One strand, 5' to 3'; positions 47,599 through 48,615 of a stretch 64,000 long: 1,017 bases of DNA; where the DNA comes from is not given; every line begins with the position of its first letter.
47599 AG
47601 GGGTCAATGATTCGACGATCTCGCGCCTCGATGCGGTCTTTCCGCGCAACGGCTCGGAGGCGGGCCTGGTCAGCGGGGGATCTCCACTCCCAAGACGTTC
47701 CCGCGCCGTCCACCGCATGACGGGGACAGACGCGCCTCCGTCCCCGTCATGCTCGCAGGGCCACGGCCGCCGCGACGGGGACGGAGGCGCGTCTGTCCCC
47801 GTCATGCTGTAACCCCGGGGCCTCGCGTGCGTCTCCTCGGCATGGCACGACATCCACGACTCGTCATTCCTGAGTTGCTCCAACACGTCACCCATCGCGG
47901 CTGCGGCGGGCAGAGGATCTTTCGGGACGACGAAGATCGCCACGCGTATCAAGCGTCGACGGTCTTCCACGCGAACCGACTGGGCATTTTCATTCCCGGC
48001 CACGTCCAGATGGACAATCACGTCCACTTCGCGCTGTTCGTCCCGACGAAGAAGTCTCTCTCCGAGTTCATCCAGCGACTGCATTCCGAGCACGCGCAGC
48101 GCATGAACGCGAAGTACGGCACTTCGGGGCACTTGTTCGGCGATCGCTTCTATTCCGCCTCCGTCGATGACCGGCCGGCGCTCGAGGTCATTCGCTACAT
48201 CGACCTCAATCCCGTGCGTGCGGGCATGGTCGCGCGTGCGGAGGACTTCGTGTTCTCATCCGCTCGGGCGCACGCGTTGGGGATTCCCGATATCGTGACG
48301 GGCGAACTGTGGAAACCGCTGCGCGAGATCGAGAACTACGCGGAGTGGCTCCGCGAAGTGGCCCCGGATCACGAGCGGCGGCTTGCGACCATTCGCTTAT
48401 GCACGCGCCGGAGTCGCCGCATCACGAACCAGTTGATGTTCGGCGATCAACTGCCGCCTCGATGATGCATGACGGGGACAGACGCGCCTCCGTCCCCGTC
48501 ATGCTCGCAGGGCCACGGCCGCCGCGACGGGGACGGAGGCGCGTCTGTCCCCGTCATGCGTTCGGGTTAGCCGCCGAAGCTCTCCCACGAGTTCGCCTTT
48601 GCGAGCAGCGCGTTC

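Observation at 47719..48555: Complete REPIN-RAYT unit plus dispersed REP singlets of two sequence types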

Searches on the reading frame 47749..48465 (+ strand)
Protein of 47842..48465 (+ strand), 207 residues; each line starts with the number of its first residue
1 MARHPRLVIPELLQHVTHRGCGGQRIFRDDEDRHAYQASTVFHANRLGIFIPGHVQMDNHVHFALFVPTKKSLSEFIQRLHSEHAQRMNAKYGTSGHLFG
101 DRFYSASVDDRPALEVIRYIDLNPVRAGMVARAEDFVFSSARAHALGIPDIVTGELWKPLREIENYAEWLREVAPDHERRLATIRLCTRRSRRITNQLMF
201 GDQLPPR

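Call 4: search_protein_families(library=pfam, proteins=[window:47842-48465:+, window:47749-48465:+], max_evalue=0.01)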
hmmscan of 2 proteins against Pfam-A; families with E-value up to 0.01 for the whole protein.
window:47842-48465:+ (207 aa): 1 family
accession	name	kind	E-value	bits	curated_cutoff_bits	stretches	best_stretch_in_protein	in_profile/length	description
PF01797.21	Y1_Tnp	-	1.5e-10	41.7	23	1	32-121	24-119/121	Transposase IS200 like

window:47749-48465:+ (238 aa): 1 family
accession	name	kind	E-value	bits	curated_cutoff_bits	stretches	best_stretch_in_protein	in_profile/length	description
PF01797.21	Y1_Tnp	-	2.2e-10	41.2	23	1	63-152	24-119/121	Transposase IS200 like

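Call 5: search_protein_families(library=ncbifam, proteins=[window:47842-48465:+], max_evalue=0.01)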
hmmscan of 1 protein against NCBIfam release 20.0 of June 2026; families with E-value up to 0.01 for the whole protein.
window:47842-48465:+ (207 aa): 2 families
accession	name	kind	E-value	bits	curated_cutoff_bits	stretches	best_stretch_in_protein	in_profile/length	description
NF047646.1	REP_Tyr_transpos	equivalog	6.2e-13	48.9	80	1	15-139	13-146/146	REP-associated tyrosine transposase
NF033573.1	transpos_IS200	equivalog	0.00049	20.3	55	1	44-120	42-124/126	IS200/IS605 family transposase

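Call 12: find_homologous_proteins(query=window:47842-48465:+)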
Query window:47842-48465:+ (207 aa): 116 proteins with E <= 0.001 among 219 candidates.
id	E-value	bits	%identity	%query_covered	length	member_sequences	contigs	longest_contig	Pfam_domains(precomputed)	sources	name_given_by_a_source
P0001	2.3e-137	473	100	100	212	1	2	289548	PF01797.22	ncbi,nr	ncbi:MAG: transposase [Planctomycetes bacterium]|nr:transposase [Planctomycetota bacterium] MCC71704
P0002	2.5e-120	418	87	100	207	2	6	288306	PF01797.22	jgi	jgi:putative transposase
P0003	2.8e-116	405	88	100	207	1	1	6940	PF01797.22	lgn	-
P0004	1.2e-76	275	63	97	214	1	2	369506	PF01797.22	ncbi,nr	ncbi:MAG: transposase [Planctomycetes bacterium]|nr:transposase [Planctomycetota bacterium] MCC71714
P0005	4.3e-62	228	57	98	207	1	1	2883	PF01797.22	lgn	-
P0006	2.6e-56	209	52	91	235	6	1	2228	PF01797.22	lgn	-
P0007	7.6e-54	201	57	85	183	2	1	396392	PF01797.22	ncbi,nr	ncbi:MAG: transposase [Planctomycetes bacterium]|nr:transposase [Planctomycetota bacterium]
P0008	1.4e-33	134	41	93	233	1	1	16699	PF01797.22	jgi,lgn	jgi:putative transposase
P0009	1.4e-33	134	38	96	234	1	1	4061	PF01797.22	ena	-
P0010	3.9e-31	126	46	72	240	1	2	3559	PF01797.22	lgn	-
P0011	4.2e-31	126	41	82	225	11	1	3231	PF01797.22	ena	-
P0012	1.1e-30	125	46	70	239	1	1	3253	PF01797.22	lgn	-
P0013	2.1e-30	124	40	93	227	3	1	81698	PF01797.22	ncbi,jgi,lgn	ncbi:MAG TPA: transposase [Acidobacteriota bacterium]|jgi:putative transposase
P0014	4.4e-29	120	40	80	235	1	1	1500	PF01797.22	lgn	-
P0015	2.8e-27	114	40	88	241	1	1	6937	PF01797.22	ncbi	-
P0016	3.6e-27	113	38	90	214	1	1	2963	PF01797.22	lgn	-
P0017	4.7e-27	113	39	82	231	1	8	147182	PF01797.22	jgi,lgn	jgi:putative transposase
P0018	6.5e-27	113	42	70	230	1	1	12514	PF01797.22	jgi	jgi:putative transposase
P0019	1.2e-26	112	37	95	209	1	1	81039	PF01797.22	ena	-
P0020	9.0e-24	102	38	82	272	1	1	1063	PF01797.22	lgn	-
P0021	3.5e-23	100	41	86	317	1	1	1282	PF01797.22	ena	-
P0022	3.7e-23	100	36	81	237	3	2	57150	PF01797.22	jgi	jgi:putative transposase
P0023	1.1e-22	99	46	68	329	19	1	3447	PF01797.22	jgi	jgi:putative transposase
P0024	1.2e-22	99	37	99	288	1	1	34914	PF01797.22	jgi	jgi:REP element-mobilizing transposase RayT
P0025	4.8e-22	97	38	67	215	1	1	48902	PF01797.22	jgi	jgi:putative transposase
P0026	5.3e-22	97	44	70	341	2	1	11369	PF01797.22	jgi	jgi:putative transposase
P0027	1.1e-21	96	41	71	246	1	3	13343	PF01797.22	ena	-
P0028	3.2e-21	94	41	71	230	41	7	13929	PF01797.22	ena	-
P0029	3.4e-21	94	35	85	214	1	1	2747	PF01797.22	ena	-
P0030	4.4e-21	94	40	70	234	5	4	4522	PF01797.22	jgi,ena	jgi:putative transposase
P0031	6.8e-21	93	42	72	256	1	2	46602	PF01797.22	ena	-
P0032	7.3e-21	93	42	70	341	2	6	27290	PF01797.22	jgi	jgi:putative transposase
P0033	2.7e-20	91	38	71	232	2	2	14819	PF01797.22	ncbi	-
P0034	2.7e-20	91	38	75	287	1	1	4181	PF01797.22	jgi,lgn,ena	-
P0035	3.8e-20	91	38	98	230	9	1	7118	PF01797.22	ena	-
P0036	4.9e-20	90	40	71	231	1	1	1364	PF01797.22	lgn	-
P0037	5.0e-20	90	40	71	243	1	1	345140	PF01797.22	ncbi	-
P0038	6.5e-20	90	39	72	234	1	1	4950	PF01797.22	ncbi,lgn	-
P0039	1.0e-19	89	41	71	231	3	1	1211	PF01797.22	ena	-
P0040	1.9e-19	88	39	68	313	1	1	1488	PF01797.22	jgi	-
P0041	1.9e-19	88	39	71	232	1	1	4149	PF01797.22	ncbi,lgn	ncbi:MAG: transposase [Betaproteobacteria bacterium]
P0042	2.8e-19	88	41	71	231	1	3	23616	PF01797.22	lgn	-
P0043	2.8e-19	88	41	71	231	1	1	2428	PF01797.22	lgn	-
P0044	2.8e-19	88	41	71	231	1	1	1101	PF01797.22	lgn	-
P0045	2.8e-19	88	38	98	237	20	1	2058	PF01797.22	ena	-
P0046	3.1e-19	88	34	98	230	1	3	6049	PF01797.22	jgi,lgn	jgi:putative transposase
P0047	3.8e-19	87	36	85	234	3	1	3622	PF01797.22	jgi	-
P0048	4.1e-19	87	36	71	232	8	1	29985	PF01797.22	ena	-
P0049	4.5e-19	87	34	91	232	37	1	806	PF01797.22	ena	-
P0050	7.0e-19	86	33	88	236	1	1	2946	PF01797.22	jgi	jgi:putative transposase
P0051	9.3e-19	86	35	90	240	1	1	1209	PF01797.22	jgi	jgi:putative transposase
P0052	1.1e-18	86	37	71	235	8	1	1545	PF01797.22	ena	-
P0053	1.2e-18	86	39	68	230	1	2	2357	PF01797.22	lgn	-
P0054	1.3e-18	85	40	71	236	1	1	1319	PF01797.22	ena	-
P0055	1.4e-18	85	38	68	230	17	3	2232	PF01797.22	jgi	jgi:putative transposase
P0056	1.7e-18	85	39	71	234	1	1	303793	PF01797.22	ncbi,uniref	ncbi:transposase [Actimicrobium antarcticum]|uniref:transposase n=1 Tax=Actimicrobium antarcticum Ta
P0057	1.8e-18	85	37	71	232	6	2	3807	PF01797.22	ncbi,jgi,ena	jgi:putative transposase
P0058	2.4e-18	85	41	66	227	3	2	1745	PF01797.22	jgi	jgi:putative transposase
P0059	3.6e-18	84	37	69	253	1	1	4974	PF01797.22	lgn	-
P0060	3.8e-18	84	40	71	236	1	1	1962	PF01797.22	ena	-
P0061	3.9e-18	84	36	71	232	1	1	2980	PF01797.22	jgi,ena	-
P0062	4.7e-18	84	35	88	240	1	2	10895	PF01797.22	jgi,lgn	jgi:putative transposase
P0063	5.3e-18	84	39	71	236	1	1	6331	PF01797.22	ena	-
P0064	5.9e-18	83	38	71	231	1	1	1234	PF01797.22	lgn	-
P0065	6.0e-18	83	38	71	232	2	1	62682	PF01797.22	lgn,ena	-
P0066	6.4e-18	83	39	70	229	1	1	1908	PF01797.22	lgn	-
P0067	8.2e-18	83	40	71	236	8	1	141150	PF01797.22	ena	-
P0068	9.4e-18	83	36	90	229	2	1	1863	PF01797.22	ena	-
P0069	1.1e-17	82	35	76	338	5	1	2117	PF08299.18,PF01797.22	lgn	-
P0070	1.3e-17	82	34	83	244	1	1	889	PF01797.22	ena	-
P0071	1.3e-17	82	37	71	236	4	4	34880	PF01797.22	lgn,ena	-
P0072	1.6e-17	82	38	71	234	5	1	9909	PF01797.22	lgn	-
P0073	2.0e-17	82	37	71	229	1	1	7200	PF01797.22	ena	-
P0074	2.8e-17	81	37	71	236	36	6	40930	PF01797.22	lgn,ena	-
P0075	3.0e-17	81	35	74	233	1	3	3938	PF01797.22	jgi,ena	jgi:putative transposase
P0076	4.0e-17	81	35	74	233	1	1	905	PF01797.22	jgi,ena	-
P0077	4.4e-17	81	35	71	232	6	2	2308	PF01797.22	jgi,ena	jgi:putative transposase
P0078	5.1e-17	80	37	71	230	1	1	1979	PF01797.22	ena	-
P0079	5.3e-17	80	34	92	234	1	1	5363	PF01797.22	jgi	jgi:putative transposase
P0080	5.8e-17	80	37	70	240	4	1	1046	PF01797.22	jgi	jgi:putative transposase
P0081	6.8e-17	80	38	68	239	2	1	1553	PF01797.22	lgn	-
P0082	7.2e-17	80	33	90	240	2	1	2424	PF01797.22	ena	-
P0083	8.2e-17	80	33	91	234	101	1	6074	PF01797.22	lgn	-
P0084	8.7e-17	80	37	68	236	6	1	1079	PF01797.22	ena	-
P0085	9.0e-17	80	36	72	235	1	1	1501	PF01797.22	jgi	jgi:putative transposase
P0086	1.1e-16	79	39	70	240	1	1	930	PF01797.22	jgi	jgi:putative transposase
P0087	1.7e-16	79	36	72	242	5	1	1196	PF01797.22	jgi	-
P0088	2.0e-16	78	37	71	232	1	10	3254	PF01797.22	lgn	-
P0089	5.6e-16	77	41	70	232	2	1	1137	PF01797.22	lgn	-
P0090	5.9e-16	77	38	71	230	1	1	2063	PF01797.22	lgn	-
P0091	6.2e-16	77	32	90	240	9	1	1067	PF01797.22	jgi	-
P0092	1.3e-15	76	36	68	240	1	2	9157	PF01797.22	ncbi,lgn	-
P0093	2.1e-15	75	37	73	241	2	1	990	PF01797.22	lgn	-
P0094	3.9e-15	74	35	71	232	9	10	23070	PF01797.22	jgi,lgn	-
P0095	5.2e-15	74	45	42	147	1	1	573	PF01797.22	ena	-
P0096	5.4e-15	74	34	89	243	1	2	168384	PF01797.22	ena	-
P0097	1.8e-14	72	31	88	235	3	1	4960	PF01797.22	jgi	-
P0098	2.8e-14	71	33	82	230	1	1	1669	PF01797.22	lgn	-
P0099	6.6e-14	70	32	81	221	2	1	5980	PF01797.22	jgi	jgi:putative transposase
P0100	3.3e-13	68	35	69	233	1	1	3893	PF01797.22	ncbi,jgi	jgi:putative transposase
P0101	5.3e-13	67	33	74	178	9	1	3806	PF01797.22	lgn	-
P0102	1.0e-12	66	33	72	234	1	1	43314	PF01797.22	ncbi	-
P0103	2.8e-12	65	34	69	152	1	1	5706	PF01797.22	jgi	jgi:putative transposase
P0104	2.9e-12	65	30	72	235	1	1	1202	PF01797.22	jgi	jgi:putative transposase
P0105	3.6e-12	65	34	68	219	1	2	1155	PF01797.22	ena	-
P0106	4.4e-12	64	34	59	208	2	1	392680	PF01797.22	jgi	jgi:putative transposase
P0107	4.9e-12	64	34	59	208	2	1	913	PF01797.22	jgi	jgi:putative transposase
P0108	7.2e-12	64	35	75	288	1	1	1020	PF01797.22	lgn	-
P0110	8.8e-7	47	30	70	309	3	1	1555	PF01797.22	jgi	-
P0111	5.5e-6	44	39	40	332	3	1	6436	PF01797.22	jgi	-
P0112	1.1e-4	40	34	39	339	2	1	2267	PF01797.22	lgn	-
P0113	2.9e-4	39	40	33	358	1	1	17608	PF01797.22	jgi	-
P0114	3.7e-4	38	39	31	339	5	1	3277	PF01797.22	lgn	-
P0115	4.4e-4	38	35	63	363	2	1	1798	PF01797.22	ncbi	ncbi:MAG: transposase, partial [Verrucomicrobiota bacterium]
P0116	5.5e-4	38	41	33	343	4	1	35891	PF01797.22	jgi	jgi:REP element-mobilizing transposase RayT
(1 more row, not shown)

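Call 13: search_solved_structures(query=window:47842-48465:+, max_evalue=1, show_alignments=2)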
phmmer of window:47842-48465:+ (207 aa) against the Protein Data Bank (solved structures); distinct sequences matched with E-value up to 1: 4.
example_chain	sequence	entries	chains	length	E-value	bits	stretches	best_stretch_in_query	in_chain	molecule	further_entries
1wkv_A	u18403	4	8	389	0.34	13.9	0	104-139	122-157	cysteine synthase | Protein CysO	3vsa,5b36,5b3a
6l0p_A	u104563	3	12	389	0.37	13.7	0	76-111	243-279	Protein CysO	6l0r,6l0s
6l0q_A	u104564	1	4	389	0.43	13.5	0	104-139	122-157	Protein CysO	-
3vsc_A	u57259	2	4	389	0.47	13.4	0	104-139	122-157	Protein CysO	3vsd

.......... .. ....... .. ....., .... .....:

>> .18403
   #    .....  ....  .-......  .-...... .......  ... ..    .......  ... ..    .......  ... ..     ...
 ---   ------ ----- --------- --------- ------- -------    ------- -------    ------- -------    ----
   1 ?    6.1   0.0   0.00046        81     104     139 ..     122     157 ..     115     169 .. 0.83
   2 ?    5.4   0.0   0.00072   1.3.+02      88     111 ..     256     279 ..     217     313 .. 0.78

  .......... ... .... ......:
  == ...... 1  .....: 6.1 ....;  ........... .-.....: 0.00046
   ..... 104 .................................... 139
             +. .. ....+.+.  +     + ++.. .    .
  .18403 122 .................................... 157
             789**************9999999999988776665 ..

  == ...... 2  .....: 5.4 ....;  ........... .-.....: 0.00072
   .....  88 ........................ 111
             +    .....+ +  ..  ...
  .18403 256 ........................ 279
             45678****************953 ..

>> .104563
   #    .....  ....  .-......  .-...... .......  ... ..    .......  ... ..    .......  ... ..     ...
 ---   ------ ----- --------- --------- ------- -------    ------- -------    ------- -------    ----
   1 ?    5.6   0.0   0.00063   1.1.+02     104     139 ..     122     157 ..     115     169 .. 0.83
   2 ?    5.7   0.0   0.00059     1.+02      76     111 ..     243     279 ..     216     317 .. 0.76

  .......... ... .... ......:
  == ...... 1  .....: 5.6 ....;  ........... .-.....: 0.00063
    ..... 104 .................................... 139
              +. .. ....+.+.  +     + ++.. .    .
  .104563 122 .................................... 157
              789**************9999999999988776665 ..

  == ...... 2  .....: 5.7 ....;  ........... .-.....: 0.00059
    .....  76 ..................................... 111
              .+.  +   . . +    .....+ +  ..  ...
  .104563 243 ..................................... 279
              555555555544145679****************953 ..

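Call 15: find_encoding_contigs(protein=P0001, flank=10000, max_places=4)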
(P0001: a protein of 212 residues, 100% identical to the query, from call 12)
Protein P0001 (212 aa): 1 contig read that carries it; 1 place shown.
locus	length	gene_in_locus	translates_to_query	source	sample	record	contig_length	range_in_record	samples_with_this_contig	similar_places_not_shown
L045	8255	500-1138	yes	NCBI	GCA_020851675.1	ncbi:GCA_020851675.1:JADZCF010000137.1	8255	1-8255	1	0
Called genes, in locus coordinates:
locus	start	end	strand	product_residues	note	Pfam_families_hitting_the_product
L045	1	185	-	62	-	?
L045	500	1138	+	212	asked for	PF01797:Y1_Tnp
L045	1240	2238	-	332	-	PF01791:DeoC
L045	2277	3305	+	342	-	PF00294:PfkB, PF01256:Carb_kinase (weak)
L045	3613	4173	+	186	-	PF04542:Sigma70_r2, PF08281:Sigma70_r4_2 (weak)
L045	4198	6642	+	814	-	PF00069:Pkinase, PF07714:PK_Tyr_Ser-Thr, PF03781:FGE-sulfatase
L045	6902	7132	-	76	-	PF13459:Fer4_15, PF13370:Fer4_13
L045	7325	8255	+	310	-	PF01073:3Beta_HSD, PF01370:Epimerase, PF02719:Polysacc_synt_2, PF04321:RmlD_sub_bind, PF05368:NmrA, PF07993:NAD_binding_4, PF16363:GDP_Man_Dehyd, PF13460:NAD_binding_10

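Call 17: find_encoding_contigs(protein=P0004, flank=6000, max_places=3)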
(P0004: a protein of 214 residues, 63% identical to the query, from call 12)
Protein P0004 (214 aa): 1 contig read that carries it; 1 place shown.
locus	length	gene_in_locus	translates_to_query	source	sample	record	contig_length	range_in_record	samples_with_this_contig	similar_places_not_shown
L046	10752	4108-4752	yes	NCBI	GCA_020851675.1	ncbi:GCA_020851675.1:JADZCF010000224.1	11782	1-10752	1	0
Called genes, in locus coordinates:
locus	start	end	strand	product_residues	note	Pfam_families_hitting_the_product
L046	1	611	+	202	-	PF01261:AP_endonuc_2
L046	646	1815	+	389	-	PF02746:MR_MLE_N, PF13378:MR_MLE_C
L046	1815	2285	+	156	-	PF00903:Glyoxalase, PF18029:Glyoxalase_6 (weak)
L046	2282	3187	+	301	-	PF00389:2-Hacid_dh, PF02826:2-Hacid_dh_C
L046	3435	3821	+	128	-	PF00903:Glyoxalase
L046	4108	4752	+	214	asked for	PF01797:Y1_Tnp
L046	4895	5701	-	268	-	PF08543:Phos_pyr_kin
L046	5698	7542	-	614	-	PF00501:AMP-binding, PF23562:AMP-binding_C_3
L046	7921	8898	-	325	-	PF02445:NadA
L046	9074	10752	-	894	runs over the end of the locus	PF09369:MZB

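Call 18: find_encoding_contigs(protein=P0002, flank=6000, max_places=4)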
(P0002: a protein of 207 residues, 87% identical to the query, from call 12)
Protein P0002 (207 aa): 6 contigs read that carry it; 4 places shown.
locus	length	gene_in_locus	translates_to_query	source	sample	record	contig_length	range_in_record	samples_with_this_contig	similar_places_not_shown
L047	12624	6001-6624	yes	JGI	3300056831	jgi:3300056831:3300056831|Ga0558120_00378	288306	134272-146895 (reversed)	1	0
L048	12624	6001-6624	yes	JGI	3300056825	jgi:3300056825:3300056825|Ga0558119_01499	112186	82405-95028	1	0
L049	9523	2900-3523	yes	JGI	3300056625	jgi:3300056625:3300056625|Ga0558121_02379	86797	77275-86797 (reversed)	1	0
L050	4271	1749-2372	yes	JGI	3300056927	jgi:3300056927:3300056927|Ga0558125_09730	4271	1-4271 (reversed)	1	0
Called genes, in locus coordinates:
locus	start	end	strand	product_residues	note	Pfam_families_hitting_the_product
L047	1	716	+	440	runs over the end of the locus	PF02885:Glycos_trans_3N, PF00591:Glycos_transf_3, PF07831:PYNP_C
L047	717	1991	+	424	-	PF01773:Nucleos_tra2_N, PF07670:Gate, PF07662:Nucleos_tra2_C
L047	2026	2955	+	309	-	PF01048:PNP_UDP_1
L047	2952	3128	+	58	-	-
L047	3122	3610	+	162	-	PF01791:DeoC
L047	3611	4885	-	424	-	PF01564:Spermine_synth, PF13649:Methyltransf_25 (weak)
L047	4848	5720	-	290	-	-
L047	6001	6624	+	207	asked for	PF01797:Y1_Tnp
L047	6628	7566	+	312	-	-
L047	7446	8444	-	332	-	PF01791:DeoC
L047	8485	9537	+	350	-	PF00294:PfkB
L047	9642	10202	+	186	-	PF04542:Sigma70_r2, PF08281:Sigma70_r4_2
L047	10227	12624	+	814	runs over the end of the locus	PF00069:Pkinase, PF07714:PK_Tyr_Ser-Thr, PF03781:FGE-sulfatase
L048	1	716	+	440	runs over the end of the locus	PF02885:Glycos_trans_3N, PF00591:Glycos_transf_3, PF07831:PYNP_C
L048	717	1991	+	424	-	PF01773:Nucleos_tra2_N, PF07670:Gate, PF07662:Nucleos_tra2_C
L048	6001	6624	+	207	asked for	PF01797:Y1_Tnp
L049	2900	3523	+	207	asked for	PF01797:Y1_Tnp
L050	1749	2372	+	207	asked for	PF01797:Y1_Tnp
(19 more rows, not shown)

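Call 19: find_encoding_contigs(protein=P0007, flank=6000, max_places=3)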
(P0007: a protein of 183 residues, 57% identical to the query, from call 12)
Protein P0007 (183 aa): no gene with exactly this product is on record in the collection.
